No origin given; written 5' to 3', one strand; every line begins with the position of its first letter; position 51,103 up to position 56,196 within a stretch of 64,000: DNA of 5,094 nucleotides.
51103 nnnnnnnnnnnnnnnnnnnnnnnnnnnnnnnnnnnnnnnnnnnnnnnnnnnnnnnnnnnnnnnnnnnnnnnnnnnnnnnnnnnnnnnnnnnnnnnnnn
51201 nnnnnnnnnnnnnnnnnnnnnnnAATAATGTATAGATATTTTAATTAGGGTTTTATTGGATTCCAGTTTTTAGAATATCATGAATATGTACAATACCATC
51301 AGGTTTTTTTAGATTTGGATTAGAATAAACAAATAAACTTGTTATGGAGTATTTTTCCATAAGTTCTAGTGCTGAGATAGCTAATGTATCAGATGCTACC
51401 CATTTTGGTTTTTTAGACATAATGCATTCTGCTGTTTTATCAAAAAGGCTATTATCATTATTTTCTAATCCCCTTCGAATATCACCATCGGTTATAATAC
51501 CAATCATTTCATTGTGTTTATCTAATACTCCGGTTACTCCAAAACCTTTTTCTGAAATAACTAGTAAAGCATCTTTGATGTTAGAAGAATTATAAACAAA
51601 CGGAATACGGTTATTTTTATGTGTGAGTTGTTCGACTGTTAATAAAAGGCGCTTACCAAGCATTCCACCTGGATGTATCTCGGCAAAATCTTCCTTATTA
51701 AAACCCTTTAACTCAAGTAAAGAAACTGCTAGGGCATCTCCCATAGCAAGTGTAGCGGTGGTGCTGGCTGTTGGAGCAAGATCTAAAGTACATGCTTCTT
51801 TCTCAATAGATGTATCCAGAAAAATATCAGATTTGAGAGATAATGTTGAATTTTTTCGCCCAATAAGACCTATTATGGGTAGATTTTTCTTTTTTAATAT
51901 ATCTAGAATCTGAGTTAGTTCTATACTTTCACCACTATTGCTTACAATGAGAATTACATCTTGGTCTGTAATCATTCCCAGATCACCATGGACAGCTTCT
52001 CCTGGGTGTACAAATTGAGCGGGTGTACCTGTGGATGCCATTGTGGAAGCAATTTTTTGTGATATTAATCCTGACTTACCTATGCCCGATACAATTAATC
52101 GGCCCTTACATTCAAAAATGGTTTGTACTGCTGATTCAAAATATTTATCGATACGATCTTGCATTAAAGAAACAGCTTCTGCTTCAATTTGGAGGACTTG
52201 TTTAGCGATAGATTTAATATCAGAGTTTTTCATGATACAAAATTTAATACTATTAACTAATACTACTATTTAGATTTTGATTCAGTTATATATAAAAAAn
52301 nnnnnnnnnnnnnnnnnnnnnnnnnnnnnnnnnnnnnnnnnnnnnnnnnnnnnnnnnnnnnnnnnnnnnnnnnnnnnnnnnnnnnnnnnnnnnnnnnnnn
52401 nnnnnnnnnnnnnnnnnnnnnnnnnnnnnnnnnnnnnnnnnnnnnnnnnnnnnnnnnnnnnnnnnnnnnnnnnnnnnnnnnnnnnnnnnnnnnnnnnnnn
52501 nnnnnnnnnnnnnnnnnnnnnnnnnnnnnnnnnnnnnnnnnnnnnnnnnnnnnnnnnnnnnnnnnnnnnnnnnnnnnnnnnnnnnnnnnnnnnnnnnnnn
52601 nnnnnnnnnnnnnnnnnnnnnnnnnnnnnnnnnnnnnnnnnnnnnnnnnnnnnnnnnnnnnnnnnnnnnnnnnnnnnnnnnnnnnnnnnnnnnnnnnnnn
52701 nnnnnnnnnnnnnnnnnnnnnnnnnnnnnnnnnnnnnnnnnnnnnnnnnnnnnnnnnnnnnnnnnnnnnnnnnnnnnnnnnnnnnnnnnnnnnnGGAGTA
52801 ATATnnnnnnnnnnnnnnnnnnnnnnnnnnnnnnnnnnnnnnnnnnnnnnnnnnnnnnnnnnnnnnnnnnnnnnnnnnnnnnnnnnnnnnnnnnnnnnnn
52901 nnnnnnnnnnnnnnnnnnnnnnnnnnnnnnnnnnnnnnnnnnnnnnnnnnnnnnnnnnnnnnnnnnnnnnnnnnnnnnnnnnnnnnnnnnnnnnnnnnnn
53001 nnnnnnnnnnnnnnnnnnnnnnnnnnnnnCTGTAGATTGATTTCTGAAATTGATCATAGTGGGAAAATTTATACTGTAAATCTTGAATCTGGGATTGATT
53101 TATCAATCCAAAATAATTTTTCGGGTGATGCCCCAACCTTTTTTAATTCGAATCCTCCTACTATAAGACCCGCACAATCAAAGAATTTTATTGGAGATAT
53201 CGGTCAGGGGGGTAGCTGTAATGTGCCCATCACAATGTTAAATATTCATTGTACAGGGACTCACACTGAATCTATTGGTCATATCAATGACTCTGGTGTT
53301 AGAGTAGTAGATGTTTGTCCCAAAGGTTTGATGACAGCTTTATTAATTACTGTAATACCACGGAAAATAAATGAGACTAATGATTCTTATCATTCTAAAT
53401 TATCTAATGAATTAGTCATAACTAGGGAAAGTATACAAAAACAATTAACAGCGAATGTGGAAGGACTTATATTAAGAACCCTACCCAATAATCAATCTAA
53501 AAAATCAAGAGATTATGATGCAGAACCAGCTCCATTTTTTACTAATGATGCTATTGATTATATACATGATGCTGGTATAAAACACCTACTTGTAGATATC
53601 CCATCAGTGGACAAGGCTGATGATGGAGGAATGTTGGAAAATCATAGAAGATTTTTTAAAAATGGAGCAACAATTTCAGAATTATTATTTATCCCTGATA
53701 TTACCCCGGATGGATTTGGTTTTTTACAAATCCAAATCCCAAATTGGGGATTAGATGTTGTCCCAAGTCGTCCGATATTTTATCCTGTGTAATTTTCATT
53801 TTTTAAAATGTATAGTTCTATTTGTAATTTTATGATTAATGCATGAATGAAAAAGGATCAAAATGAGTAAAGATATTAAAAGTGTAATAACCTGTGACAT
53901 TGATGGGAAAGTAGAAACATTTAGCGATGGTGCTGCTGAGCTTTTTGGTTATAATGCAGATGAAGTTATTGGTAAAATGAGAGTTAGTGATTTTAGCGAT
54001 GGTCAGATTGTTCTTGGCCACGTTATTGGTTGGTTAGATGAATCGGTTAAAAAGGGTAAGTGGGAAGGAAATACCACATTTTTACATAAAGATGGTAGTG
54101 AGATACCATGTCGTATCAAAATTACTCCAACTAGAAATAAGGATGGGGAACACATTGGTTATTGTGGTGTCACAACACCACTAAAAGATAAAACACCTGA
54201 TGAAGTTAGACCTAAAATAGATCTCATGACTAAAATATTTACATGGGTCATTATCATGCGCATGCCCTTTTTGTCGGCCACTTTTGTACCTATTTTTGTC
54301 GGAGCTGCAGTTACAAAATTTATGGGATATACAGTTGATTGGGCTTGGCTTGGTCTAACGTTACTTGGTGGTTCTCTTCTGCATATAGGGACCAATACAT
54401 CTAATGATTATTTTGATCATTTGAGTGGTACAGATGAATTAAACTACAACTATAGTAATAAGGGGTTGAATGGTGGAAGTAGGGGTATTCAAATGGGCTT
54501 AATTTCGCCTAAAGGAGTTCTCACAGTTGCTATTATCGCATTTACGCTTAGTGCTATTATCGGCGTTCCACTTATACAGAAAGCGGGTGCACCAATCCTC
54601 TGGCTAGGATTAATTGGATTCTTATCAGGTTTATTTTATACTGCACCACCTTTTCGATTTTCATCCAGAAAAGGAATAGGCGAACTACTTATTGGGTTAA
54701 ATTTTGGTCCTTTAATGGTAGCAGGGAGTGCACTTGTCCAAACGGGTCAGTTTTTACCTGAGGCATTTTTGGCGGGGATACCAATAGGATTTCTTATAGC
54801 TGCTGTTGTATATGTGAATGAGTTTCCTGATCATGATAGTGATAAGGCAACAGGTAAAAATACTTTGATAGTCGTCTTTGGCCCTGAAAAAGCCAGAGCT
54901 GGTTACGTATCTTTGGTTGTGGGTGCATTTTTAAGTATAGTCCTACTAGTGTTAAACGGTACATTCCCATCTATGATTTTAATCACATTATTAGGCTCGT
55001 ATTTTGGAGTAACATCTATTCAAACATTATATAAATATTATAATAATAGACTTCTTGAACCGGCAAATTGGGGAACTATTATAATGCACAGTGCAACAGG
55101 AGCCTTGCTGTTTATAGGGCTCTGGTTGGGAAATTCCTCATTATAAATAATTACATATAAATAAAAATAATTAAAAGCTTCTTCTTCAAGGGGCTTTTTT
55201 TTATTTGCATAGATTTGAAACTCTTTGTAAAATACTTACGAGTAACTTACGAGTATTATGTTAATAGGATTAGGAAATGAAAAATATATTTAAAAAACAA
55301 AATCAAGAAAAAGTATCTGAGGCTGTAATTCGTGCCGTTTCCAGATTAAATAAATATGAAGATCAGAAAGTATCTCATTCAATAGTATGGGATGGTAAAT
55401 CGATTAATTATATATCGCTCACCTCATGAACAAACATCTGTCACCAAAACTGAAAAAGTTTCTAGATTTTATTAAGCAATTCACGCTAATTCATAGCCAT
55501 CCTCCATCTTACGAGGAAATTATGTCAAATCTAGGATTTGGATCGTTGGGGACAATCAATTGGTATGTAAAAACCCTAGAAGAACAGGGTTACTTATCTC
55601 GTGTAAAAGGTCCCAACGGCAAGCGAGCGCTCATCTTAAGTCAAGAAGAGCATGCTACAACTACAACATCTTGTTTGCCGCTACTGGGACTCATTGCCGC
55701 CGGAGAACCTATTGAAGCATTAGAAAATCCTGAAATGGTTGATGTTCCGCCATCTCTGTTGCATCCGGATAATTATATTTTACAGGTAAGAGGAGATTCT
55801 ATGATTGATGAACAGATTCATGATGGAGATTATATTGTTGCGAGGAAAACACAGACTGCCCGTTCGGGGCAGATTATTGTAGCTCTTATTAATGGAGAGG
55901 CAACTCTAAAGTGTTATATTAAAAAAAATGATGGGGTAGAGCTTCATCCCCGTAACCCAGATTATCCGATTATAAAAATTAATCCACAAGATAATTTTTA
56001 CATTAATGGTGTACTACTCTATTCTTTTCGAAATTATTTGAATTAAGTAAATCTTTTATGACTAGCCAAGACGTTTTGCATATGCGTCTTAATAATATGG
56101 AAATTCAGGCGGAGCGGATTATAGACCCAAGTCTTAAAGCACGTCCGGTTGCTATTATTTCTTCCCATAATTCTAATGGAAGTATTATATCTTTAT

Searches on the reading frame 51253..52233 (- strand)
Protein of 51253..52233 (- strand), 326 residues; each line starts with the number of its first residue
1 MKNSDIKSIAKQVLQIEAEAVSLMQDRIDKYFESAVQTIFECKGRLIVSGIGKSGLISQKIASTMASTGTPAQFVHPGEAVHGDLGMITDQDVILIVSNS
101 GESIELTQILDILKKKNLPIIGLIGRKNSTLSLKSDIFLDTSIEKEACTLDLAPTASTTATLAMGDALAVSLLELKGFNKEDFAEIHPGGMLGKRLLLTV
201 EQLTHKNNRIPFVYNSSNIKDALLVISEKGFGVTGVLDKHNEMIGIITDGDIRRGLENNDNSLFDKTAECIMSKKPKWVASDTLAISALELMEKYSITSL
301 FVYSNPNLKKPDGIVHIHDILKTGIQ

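Call 4: search_protein_families(library=pfam, proteins=[window:51253-52233:-])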
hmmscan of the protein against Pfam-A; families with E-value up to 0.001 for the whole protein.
window:51253-52233:- (326 aa): 2 families
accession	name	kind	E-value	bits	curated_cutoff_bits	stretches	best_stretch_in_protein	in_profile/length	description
PF01380.27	SIS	-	1.6e-26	93.1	25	1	40-170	2-130/131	SIS domain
PF00571.33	CBS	-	1.9e-15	57.3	24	2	270-322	3-53/57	CBS domain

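Call 6: search_protein_families(library=ncbifam, proteins=[window:51253-52233:-], max_evalue=0.001)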
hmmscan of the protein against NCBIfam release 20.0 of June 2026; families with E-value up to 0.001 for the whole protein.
window:51253-52233:- (326 aa): 15 families
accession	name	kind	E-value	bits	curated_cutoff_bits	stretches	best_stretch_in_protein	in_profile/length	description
NF008141.0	PRK10892.1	equivalog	2.6e-102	342.4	505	1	3-325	9-327/328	arabinose-5-phosphate isomerase KdsD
TIGR00393.1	kpsF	subfamily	3.3e-97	325.3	203.7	1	44-305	1-259/268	KpsF/GutQ family sugar-phosphate isomerase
NF008581.0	PRK11543.1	equivalog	2e-90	303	481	1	6-325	5-320/321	arabinose-5-phosphate isomerase GutQ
TIGR03127.2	RuMP_HxlB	equivalog_domain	1.5e-08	34.7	160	1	18-187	6-174/178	6-phospho-3-hexuloisomerase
NF040776.2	AlsR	equivalog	1.8e-08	33.7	400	1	5-173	91-257/279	transcriptional repressor AlsR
NF041755.1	RuMP_HxlAB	equivalog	1e-07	31.3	500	1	20-187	223-387/391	bifunctional 3-hexulose-6-phosphate synthase/6-phospho-3-hexuloisomerase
NF008590.0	PRK11557.1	equivalog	2.1e-07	30.6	355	1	35-173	125-260/282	MurR/RpiR family transcriptional regulator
NF010701.0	PRK14101.1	equivalog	1.7e-06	26.6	920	1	13-172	438-594/638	bifunctional transcriptional regulator/glucokinase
NF008458.0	PRK11337.1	equivalog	2.4e-06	26.7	378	1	9-172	107-268/293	MurR/RpiR family transcriptional regulator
NF001484.0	PRK00331.1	subfamily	1.3e-05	23.8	381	1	37-182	280-423/601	isomerizing glutamine--fructose-6-phosphate transaminase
NF041552.1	TF_PrdR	equivalog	2.8e-05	22.7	795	1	209-321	15-122/577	sigma-54 dependent transcriptional regulator PrdR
NF041630.1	CBS_CbpB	equivalog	3.2e-05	23.8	125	1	200-291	11-106/143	cyclic-di-AMP-binding protein CbpB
TIGR01135.1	glmS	equivalog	8.1e-05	21.3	418.05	1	86-181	334-426/607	glutamine--fructose-6-phosphate transaminase (isomerizing)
NF041128.1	glucosaP_deam_GlmD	equivalog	0.00018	20.8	580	1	29-146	18-131/323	glucosamine-6-phosphate deaminase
NF053603.1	HhpR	exception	0.0006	19.1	520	0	203-260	63-122/282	CBS domain-containing high hydrostatic pressure regulator HhpR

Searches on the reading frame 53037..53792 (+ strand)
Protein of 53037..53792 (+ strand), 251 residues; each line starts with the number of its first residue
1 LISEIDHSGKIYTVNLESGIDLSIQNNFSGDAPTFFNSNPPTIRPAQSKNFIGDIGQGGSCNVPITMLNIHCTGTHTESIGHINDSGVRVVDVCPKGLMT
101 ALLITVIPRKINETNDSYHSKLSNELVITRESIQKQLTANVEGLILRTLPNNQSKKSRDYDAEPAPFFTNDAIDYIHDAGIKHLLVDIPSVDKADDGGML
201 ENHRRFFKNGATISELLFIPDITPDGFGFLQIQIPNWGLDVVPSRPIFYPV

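Call 18: search_protein_families(library=pfam, proteins=[window:53037-53792:+])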
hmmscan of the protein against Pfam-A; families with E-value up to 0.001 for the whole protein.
window:53037-53792:+ (251 aa): 1 family
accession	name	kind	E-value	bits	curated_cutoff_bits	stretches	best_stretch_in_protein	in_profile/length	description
PF04199.19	Cyclase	-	2.4e-10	41.2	23.1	1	21-193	2-142/142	Putative cyclase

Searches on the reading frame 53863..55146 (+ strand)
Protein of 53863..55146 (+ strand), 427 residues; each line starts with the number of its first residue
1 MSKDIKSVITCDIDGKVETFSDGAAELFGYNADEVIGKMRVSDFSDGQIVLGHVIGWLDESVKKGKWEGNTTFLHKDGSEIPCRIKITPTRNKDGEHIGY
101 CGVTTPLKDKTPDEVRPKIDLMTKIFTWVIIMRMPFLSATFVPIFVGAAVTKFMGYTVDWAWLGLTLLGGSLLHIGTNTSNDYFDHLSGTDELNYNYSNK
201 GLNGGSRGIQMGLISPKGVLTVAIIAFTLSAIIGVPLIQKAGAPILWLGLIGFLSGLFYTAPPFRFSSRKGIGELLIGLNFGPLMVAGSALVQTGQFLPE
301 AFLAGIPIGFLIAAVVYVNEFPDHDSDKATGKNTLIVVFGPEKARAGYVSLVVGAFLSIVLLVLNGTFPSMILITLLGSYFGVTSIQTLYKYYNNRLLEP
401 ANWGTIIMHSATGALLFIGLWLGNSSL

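Call 18: search_protein_families(library=pfam, proteins=[window:53863-55146:+])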
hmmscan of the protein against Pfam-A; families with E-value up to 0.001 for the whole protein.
window:53863-55146:+ (427 aa): 5 families
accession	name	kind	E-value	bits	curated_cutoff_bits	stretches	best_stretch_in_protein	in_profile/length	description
PF01040.23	UbiA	-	5.9e-32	111.4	34.2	1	142-395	3-238/250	UbiA prenyltransferase family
PF13426.13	PAS_9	-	7.2e-12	45.9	27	1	8-102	4-96/103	PAS domain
PF00989.32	PAS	-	7.5e-10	39.3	22.6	1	8-103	14-109/113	PAS fold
PF08447.18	PAS_3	-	2.5e-05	24.9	25.6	1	19-103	3-88/89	PAS fold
PF08448.16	PAS_4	-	0.00014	22.5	23.1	1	8-105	8-103/110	PAS fold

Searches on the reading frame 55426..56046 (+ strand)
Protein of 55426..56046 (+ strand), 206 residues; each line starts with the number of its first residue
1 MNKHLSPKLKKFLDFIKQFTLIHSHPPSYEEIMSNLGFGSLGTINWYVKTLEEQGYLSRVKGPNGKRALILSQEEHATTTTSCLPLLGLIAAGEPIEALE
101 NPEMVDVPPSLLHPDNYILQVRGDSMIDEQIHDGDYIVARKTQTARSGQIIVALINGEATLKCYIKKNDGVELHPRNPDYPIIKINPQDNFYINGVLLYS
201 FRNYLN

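Call 18: search_protein_families(library=pfam, proteins=[window:55426-56046:+])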
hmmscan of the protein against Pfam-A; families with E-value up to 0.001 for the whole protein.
window:55426-56046:+ (206 aa): 2 families
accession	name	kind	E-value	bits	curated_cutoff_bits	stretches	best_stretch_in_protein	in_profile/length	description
PF00717.28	Peptidase_S24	-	9.9e-30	103.1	23.3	1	85-197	1-115/116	Peptidase S24-like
PF01726.22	LexA_DNA_bind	-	1.6e-08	34.6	23.7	1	3-62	2-61/65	LexA DNA binding domain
